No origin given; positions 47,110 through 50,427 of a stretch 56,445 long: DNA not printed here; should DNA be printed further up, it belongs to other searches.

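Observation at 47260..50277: Covalently duplicated PilB/GspE secretion ATPase (two intact ATPase modules in one 1005-aa chain)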

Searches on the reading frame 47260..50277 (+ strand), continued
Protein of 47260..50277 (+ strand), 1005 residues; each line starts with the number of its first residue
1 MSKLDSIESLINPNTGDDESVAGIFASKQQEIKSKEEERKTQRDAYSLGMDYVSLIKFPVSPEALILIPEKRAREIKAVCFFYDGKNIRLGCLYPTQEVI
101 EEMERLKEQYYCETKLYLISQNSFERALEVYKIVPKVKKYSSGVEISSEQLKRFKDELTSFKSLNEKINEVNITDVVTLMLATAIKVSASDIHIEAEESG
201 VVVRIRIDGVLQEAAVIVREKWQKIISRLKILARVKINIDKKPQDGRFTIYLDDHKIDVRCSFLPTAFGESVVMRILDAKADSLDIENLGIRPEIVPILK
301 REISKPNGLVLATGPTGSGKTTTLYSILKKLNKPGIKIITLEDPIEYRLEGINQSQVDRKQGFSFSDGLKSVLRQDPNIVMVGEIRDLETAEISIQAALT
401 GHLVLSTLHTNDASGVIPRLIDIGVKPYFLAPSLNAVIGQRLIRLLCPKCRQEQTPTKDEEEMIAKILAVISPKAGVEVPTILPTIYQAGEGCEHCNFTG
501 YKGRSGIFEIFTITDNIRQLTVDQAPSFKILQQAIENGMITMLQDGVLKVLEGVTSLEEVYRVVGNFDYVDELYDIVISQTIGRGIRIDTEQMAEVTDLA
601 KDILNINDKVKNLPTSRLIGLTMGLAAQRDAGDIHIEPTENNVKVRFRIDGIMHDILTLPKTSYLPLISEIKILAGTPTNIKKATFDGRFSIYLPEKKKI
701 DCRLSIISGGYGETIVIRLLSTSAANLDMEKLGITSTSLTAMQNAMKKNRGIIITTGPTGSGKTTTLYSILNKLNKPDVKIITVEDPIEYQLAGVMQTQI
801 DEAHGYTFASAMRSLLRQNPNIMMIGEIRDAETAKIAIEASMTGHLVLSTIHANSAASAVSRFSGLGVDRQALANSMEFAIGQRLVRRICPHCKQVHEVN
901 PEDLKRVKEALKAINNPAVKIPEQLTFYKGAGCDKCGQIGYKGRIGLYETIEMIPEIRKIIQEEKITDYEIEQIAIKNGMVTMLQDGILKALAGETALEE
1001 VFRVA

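Call 73: predict_structure(alignment_id=A3)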
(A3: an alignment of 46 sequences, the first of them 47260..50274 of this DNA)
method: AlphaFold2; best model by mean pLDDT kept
length: 1005 residues; sequences in the alignment: 46
mean_pLDDT: 81.8   pTM: 0.51
mean pLDDT of the five models: 81.8, 81.4, 79.4, 77.1, 75.9
residues with pLDDT >= 90: 228; 70-90: 642; 50-70: 102; < 50: 33
segments of 3 or more residues with pLDDT < 50: 1-5, 14-16, 136-141, 569-583, 722-725
pLDDT, mean of each block of 10 residues (from residue 1): 47 53 69 83 87 86 81 90 86 90 86 89 87 53 68 68 80 80 85 86 87 86 85 80 84 81 87 80 73 89 91 86 90 89 81 82 82 89 89 91 91 84 89 91 92 86 73 72 83 85 90 88 80 82 90 91 66 46 61 78 67 73 83 87 83 79 82 64 65 71 78 84 60 85 88 88 86 85 77 75 69 79 88 89 91 89 89 91 90 89 90 87 88 80 88 90 83 90 92 91 87
secondary structure, 60 per line:
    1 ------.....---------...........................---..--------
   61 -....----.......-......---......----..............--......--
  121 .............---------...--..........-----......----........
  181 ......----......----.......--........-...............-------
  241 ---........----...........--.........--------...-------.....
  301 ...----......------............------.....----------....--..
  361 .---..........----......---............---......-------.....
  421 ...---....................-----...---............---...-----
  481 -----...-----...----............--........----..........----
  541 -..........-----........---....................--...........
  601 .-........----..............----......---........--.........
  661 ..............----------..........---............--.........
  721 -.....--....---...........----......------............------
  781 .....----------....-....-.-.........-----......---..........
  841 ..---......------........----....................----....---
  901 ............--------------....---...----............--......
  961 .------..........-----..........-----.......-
elements in order (helices of 4 or more, strands of 3 or more residues): H7-11 H21-47 H62-65 H70-76 E78-83 E87-92 H97-110 E113-118 H121-133 E143-145 H148-157 H163-168 H173-186 E191-196 E201-207 E210-217 H219-233 E244-251 E256-266 E269-277 H296-303 E308-313 H320-331 E338-342 E353-356 H365-374 E379-384 H388-399 E403-408 H416-423 H427-433 E434-446 E452-454 H458-469 E486-488 E501-512 H515-522 H527-536 H542-551 H557-564 H568-584 E585-587 H590-601 H603-610 H615-628 E633-638 E642-649 E652-660 H661-674 E685-694 E698-709 E712-720 H722-726 H729-732 H736-746 E751-756 H763-774 E781-785 E796-799 H808-816 E822-827 H831-842 E846-851 H858-865 H870-876 E877-889 E894-897 H901-912 E927-930 E941-952 H955-961 H968-977 H983-992 H998-1004

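Call 76: fold_search(model_id=the predicted structure, library=pdb)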
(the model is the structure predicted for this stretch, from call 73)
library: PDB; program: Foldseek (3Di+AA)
matches with E <= 10: 1855; with E <= 0.001: 291
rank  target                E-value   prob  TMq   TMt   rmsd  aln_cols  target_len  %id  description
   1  5tsh_E                1.4e-44  1.00  0.36  0.90   3.2       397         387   46  PilB from Geobacter metallireducens bound to AMP-PNP (released 2017-05-17)
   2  5tsh_C                8.1e-44  1.00  0.36  0.92   2.8       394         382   46  PilB from Geobacter metallireducens bound to AMP-PNP (released 2017-05-17)
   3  5zfr_C                9.6e-44  1.00  0.33  0.79   5.4       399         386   45  Crystal structure of PilB, an extension ATPase motor of Type IV pilus, from Geobacter sulfurreducens (released 2018-09-19)
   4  5tsh_F                1.8e-43  1.00  0.36  0.91   3.1       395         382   46  PilB from Geobacter metallireducens bound to AMP-PNP (released 2017-05-17)
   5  5tsh_D                4.2e-43  1.00  0.33  0.79   5.3       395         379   47  PilB from Geobacter metallireducens bound to AMP-PNP (released 2017-05-17)
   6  4pht_C                4.4e-43  1.00  0.26  0.58  22.4       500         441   38  ATPase GspE in complex with the cytoplasmic domain of GspL from the Vibrio vulnificus type II Secretion system (released 2014-11-26)
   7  4pht_A                4.4e-43  1.00  0.26  0.59  22.5       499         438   37  ATPase GspE in complex with the cytoplasmic domain of GspL from the Vibrio vulnificus type II Secretion system (released 2014-11-26)
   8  4pht_B                4.4e-43  1.00  0.26  0.58  22.5       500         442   38  ATPase GspE in complex with the cytoplasmic domain of GspL from the Vibrio vulnificus type II Secretion system (released 2014-11-26)
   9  5oiu_B                6.4e-43  1.00  0.36  0.92   2.1       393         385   42  Crystal structure of PilF type IV pilus assembly ATPase from Thermus thermophilus (released 2018-08-08)
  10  5zfr_A                7.6e-43  1.00  0.36  0.91   3.1       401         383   45  Crystal structure of PilB, an extension ATPase motor of Type IV pilus, from Geobacter sulfurreducens (released 2018-09-19)
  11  5zfr_B                1.1e-42  1.00  0.35  0.87   3.6       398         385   45  Crystal structure of PilB, an extension ATPase motor of Type IV pilus, from Geobacter sulfurreducens (released 2018-09-19)
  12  5tsh_B                2.5e-42  1.00  0.32  0.79   5.5       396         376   46  PilB from Geobacter metallireducens bound to AMP-PNP (released 2017-05-17)
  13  5tsg_B                3.5e-42  1.00  0.37  0.94   2.8       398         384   46  PilB from Geobacter metallireducens bound to ADP (released 2017-05-17)
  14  5tsh_A                4.3e-42  1.00  0.35  0.91   2.9       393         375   46  PilB from Geobacter metallireducens bound to AMP-PNP (released 2017-05-17)
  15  5oiu_C                5.7e-42  1.00  0.33  0.78   5.0       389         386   42  Crystal structure of PilF type IV pilus assembly ATPase from Thermus thermophilus (released 2018-08-08)
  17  5it5_A                1.2e-41  1.00  0.36  0.93   2.3       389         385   42  Thermus thermophilus PilB core ATPase region (released 2016-10-19)
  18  5tsg_C                2.5e-41  1.00  0.36  0.93   2.6       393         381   47  PilB from Geobacter metallireducens bound to ADP (released 2017-05-17)
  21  5tsg_D                3.9e-40  1.00  0.33  0.78   5.2       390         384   47  PilB from Geobacter metallireducens bound to ADP (released 2017-05-17)
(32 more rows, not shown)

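Call 77: search_protein_families(library=ncbifam, proteins=[L004:8823-9971:+, L006:8710-9876:+, L011:7736-8869:+, L008:7942-9096:+, L008:9226-9837:+], max_evalue=0.001)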
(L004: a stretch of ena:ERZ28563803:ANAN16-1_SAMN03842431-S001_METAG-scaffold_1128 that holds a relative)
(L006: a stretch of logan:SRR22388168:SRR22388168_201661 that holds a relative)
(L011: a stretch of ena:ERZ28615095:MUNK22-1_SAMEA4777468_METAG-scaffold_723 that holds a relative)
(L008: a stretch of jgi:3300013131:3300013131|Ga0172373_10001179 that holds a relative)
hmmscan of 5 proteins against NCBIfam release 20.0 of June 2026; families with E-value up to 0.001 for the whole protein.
L004:8823-9971:+ (383 aa): 1 family
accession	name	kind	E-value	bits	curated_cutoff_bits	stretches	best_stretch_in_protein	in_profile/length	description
NF053633.1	OlncasPapPhNrnA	equivalog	4.3e-10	39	350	1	138-319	81-255/317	bifunctional oligoribonuclease/PAP phosphatase NrnA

L006:8710-9876:+ (389 aa): 9 families
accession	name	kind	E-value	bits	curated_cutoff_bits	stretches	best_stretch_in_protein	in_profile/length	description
NF053633.1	OlncasPapPhNrnA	equivalog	2.2e-11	43.2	350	1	159-296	107-241/317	bifunctional oligoribonuclease/PAP phosphatase NrnA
NF011449.0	PRK14869.2-5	equivalog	1.7e-08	34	411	1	162-237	233-309/451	putative manganese-dependent inorganic diphosphatase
NF003877.0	PRK05427.1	equivalog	3.9e-08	33.1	283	1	162-237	94-170/308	manganese-dependent inorganic pyrophosphatase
NF011442.0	PRK14869.1-4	equivalog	9e-07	27.7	400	1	162-318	331-491/543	putative manganese-dependent inorganic diphosphatase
NF011445.0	PRK14869.2-1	equivalog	1.5e-06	26.9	483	1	162-234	333-406/548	putative manganese-dependent inorganic diphosphatase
NF011443.0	PRK14869.1-5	equivalog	3.2e-06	25.9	335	0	162-236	332-407/546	putative manganese-dependent inorganic diphosphatase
NF011440.0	PRK14869.1-2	equivalog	1.9e-05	23.5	746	0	159-234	322-399/541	putative manganese-dependent inorganic diphosphatase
NF011441.0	PRK14869.1-3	equivalog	8.3e-05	21.4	753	0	181-237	352-407/548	putative manganese-dependent inorganic diphosphatase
NF011447.0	PRK14869.2-3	equivalog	0.00044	18.9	522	0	180-237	349-405/540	putative manganese-dependent inorganic diphosphatase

L011:7736-8869:+ (378 aa): 3 families
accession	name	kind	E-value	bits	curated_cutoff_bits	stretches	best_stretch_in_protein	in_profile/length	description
NF053633.1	OlncasPapPhNrnA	equivalog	3.2e-14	52.6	350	1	157-351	106-294/317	bifunctional oligoribonuclease/PAP phosphatase NrnA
NF011110.0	PRK14538.1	equivalog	7.9e-07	27.6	707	1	158-246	472-562/838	putative bifunctional signaling protein/50S ribosomal protein L9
NF003877.0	PRK05427.1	equivalog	7.8e-06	25.5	283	0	180-249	115-184/308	manganese-dependent inorganic pyrophosphatase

L008:7942-9096:+ (385 aa): 0 families

L008:9226-9837:+ (204 aa): 0 families
